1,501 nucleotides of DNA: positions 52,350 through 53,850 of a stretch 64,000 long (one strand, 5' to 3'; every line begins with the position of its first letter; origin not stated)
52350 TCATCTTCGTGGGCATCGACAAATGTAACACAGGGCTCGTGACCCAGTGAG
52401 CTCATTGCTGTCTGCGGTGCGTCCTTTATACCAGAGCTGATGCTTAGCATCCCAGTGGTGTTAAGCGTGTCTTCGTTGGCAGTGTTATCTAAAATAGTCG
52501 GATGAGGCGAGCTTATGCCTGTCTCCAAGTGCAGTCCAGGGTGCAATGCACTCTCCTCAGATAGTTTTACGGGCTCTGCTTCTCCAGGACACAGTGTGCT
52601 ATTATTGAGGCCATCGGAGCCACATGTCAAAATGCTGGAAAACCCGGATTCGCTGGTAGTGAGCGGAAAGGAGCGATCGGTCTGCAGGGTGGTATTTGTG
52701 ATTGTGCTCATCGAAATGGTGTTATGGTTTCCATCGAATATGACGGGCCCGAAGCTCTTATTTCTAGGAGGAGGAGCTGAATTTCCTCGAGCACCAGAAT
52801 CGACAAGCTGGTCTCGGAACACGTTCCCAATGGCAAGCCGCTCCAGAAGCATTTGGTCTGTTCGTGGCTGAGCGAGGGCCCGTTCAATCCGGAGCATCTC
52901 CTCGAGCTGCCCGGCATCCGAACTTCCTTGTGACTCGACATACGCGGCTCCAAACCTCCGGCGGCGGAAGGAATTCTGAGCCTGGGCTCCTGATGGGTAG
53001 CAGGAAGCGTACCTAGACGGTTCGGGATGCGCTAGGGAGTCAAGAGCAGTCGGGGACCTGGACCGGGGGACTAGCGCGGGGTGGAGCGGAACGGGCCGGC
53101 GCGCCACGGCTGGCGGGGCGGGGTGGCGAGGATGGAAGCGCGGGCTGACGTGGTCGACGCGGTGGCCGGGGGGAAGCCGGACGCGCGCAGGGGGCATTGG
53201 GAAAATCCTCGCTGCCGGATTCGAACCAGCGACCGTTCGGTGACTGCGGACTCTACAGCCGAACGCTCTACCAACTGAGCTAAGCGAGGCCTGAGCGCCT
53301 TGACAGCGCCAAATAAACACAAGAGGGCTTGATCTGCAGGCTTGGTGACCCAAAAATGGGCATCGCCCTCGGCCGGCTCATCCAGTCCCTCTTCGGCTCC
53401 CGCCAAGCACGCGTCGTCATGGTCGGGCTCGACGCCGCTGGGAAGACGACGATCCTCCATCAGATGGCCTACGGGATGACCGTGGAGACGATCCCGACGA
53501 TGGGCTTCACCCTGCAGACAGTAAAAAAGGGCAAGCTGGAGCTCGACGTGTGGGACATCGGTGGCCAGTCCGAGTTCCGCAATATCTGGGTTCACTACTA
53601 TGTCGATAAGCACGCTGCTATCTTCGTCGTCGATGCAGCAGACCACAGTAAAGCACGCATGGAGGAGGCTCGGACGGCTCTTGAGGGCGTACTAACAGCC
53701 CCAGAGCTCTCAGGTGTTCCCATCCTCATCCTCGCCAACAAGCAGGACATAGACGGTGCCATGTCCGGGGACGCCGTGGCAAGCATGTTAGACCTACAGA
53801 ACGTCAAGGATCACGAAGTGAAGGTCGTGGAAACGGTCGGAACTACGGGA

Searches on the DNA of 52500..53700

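Call 72: search_rna_families(source=window, start=52500, end=53700, threshold=evalue, max_evalue=0.01)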
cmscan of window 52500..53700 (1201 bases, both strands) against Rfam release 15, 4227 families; matches with E-value up to 0.01: 1.
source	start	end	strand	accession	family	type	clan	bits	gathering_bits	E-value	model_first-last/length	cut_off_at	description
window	53206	53289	-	RF00005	tRNA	Gene; tRNA;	CL00001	59.2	29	5.4e-12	1-71/71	no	tRNA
